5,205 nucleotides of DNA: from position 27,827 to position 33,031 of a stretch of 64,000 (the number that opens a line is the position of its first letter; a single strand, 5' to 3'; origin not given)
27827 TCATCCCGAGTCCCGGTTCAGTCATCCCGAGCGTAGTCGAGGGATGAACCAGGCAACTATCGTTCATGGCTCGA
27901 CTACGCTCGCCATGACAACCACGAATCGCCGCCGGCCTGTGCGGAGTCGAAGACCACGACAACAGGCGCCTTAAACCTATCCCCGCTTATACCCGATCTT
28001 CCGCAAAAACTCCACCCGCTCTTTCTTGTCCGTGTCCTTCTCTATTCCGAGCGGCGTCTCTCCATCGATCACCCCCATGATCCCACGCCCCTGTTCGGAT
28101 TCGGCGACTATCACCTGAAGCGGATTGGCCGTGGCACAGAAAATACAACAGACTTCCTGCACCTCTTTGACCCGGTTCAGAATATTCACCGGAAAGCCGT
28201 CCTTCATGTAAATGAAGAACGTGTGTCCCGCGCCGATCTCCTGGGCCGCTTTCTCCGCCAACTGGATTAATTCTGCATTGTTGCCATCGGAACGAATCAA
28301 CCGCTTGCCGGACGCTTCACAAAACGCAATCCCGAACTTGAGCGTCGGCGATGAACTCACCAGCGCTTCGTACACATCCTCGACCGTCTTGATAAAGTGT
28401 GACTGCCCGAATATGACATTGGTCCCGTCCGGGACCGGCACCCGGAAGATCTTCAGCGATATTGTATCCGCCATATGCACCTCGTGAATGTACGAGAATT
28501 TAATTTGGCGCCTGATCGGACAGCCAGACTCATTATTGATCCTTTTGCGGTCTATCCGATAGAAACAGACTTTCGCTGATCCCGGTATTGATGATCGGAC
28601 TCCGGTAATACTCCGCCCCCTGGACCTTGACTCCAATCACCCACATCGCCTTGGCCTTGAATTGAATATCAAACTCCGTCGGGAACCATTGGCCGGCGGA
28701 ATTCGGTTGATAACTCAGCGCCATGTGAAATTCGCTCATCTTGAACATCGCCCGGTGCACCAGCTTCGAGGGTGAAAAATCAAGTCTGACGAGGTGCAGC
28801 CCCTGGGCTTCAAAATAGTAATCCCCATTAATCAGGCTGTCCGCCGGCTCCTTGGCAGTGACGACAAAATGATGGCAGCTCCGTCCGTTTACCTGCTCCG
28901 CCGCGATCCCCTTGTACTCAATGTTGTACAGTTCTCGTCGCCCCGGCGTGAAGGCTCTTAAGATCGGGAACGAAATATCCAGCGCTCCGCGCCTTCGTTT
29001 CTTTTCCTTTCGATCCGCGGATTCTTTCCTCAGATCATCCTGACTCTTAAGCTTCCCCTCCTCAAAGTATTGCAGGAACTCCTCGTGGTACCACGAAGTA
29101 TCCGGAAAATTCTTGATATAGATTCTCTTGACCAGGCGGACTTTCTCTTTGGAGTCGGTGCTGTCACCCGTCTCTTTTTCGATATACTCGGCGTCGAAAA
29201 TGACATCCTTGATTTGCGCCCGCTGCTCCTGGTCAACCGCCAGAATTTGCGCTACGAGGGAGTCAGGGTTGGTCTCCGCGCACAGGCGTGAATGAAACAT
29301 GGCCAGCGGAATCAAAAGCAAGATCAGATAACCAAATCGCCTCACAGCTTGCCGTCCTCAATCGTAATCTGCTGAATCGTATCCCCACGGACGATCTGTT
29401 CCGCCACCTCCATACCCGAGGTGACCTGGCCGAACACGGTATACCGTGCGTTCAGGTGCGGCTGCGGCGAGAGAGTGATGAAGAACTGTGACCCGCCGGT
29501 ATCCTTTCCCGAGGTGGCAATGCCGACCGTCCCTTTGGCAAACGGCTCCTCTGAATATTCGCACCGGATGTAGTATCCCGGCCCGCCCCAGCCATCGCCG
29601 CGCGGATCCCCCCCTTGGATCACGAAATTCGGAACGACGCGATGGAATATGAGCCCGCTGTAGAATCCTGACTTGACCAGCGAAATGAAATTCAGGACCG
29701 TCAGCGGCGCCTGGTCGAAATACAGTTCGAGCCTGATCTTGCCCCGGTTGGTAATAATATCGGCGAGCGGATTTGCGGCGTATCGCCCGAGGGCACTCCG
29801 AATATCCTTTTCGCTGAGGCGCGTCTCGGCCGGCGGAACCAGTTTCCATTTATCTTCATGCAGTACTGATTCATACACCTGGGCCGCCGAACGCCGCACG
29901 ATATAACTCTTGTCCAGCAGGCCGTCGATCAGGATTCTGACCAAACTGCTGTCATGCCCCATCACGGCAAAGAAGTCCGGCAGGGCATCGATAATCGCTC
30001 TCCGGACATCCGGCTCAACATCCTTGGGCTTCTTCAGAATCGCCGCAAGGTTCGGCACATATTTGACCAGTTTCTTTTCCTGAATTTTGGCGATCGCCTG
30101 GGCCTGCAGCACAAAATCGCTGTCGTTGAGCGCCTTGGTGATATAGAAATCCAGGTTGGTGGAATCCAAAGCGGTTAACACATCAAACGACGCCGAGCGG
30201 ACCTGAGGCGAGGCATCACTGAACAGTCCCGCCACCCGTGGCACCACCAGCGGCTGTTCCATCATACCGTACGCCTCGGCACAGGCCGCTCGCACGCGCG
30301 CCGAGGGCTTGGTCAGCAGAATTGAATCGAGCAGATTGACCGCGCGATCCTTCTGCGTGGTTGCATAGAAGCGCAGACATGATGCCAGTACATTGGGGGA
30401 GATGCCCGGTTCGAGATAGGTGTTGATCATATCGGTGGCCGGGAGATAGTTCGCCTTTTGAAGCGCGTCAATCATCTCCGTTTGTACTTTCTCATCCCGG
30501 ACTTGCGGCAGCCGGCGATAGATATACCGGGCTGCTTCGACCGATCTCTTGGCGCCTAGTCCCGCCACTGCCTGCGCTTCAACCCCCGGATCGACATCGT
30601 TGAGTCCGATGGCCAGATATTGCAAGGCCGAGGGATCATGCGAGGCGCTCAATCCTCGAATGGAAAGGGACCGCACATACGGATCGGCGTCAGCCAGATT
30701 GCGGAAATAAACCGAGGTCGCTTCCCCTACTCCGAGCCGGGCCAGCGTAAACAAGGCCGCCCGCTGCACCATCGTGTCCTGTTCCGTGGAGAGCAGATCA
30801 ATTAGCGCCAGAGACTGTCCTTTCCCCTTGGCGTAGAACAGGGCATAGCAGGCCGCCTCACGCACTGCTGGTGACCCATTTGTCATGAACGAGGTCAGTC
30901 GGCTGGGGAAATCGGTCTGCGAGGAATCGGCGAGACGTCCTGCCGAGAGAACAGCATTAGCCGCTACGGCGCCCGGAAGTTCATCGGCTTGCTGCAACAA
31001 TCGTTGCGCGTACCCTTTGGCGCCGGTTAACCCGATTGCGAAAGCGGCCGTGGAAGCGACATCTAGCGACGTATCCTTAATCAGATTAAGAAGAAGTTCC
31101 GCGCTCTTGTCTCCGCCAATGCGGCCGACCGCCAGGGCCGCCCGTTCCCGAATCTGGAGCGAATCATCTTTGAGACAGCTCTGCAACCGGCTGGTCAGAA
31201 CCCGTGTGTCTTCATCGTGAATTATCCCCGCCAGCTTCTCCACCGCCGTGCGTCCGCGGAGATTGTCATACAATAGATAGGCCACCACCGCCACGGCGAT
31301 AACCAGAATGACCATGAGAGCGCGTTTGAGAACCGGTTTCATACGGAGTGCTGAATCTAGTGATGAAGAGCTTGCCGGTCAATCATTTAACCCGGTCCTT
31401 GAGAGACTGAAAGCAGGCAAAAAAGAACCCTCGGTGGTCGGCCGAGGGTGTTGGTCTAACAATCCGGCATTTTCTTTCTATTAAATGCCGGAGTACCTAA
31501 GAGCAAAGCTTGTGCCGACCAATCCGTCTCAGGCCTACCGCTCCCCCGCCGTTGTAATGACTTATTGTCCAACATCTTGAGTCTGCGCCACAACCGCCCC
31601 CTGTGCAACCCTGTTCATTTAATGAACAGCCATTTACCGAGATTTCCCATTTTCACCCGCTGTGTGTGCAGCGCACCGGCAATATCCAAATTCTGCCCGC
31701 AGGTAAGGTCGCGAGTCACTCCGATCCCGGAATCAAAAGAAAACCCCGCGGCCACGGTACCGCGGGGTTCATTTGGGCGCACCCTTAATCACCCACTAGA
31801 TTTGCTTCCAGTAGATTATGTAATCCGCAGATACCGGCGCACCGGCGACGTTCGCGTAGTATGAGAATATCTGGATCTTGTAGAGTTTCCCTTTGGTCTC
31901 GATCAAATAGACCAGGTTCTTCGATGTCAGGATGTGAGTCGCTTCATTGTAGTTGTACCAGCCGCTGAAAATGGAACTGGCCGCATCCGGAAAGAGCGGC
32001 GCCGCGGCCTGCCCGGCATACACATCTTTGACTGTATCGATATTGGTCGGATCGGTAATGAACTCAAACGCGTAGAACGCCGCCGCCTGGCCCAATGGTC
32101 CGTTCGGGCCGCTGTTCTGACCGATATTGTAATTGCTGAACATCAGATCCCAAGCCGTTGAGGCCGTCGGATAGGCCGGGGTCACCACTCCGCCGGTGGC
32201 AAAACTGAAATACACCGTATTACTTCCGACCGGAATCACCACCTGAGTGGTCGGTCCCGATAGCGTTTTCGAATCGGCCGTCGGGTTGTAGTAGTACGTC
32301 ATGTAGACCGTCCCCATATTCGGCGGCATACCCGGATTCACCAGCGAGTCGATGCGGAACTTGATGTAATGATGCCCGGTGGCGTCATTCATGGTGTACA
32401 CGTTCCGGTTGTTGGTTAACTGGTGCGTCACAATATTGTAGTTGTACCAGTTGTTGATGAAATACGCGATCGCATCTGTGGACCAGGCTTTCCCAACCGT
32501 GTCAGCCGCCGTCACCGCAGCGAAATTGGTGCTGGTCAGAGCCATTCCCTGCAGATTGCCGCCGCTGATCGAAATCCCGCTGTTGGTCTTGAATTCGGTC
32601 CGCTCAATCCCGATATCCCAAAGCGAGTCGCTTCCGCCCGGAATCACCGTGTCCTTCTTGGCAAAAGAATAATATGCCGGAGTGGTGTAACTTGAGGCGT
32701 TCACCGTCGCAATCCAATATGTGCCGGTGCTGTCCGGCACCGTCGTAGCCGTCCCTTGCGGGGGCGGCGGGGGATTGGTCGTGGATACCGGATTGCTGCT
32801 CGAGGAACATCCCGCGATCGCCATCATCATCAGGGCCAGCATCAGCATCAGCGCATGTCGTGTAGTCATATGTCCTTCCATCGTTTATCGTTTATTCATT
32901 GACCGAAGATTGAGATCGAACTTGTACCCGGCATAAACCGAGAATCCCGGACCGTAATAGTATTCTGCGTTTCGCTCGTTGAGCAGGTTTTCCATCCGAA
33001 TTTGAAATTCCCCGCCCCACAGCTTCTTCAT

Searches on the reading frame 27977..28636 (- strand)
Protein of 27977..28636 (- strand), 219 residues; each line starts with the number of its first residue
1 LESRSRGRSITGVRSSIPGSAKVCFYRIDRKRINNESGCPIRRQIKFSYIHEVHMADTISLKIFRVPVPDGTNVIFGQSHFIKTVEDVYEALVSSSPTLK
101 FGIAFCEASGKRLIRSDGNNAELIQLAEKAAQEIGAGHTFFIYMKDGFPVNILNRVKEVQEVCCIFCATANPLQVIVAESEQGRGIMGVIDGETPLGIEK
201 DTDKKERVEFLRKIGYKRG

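Call 51: search_protein_families(library=pfam, proteins=[window:27977-28636:-], max_evalue=0.00001)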
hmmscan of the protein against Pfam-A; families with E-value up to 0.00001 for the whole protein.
window:27977-28636:- (219 aa): 1 family
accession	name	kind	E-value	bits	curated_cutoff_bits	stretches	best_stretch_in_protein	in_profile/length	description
PF04008.19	Adenosine_kin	-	2.3e-74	248.8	25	1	66-217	3-154/154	Adenosine specific kinase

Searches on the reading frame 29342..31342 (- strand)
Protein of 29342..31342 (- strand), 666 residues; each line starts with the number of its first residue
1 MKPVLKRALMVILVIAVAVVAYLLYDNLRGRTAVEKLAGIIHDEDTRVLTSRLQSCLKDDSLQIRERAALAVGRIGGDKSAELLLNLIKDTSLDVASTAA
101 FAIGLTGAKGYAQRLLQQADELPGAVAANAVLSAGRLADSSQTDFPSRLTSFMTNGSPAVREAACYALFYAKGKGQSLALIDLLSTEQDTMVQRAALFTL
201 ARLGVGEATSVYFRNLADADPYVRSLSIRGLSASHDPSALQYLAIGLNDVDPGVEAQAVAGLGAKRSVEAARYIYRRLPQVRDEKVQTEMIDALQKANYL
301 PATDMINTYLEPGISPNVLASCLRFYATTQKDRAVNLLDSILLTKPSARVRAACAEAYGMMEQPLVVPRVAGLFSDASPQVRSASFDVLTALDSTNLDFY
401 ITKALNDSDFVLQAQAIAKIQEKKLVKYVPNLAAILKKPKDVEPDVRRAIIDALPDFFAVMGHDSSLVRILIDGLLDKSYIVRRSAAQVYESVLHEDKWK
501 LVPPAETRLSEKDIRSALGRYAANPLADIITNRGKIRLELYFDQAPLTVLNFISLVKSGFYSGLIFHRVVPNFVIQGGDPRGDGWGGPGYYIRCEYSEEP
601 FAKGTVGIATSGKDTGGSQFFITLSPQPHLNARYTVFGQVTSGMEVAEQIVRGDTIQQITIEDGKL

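Call 13: search_protein_families(library=pfam, proteins=[window:29342-31342:-], max_evalue=0.00001)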
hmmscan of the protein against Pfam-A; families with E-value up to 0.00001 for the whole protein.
window:29342-31342:- (666 aa): 5 families
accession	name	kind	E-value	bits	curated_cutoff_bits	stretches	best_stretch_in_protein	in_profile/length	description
PF00160.26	Pro_isomerase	-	1.6e-41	142.6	21.7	1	527-657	2-144/159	Cyclophilin type peptidyl-prolyl cis-trans isomerase/CLD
PF13646.12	HEAT_2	-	6.8e-34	116.5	27.7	2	179-262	3-87/88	HEAT repeats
PF02985.28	HEAT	-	1.2e-19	68.9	23.5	0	366-392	1-27/31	HEAT repeat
PF13513.12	HEAT_EZ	-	4.4e-09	37.1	27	0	132-168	16-52/55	HEAT-like repeat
PF01602.26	Adaptin_N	-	2.8e-06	26.6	37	0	401-510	84-197/524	Adaptin N terminal region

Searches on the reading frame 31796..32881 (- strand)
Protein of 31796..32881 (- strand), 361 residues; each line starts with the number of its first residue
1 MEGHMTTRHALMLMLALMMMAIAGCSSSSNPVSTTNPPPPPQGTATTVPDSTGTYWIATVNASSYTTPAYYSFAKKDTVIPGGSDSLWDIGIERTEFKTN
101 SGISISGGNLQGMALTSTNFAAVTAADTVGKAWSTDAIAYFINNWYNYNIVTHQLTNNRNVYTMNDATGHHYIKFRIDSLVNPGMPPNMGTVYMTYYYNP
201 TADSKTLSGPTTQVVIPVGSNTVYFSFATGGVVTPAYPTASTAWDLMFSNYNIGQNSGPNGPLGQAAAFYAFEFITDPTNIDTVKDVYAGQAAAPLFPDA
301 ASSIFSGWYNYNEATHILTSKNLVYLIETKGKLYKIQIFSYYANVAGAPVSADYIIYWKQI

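Call 13: search_protein_families(library=pfam, proteins=[window:31796-32881:-], max_evalue=0.00001)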
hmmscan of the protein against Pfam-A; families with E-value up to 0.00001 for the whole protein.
window:31796-32881:- (361 aa): 1 family
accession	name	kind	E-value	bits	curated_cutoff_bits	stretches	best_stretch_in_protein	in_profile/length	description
PF14064.11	HmuY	-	1.2e-20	74.6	27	2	64-174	1-136/157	HmuY protein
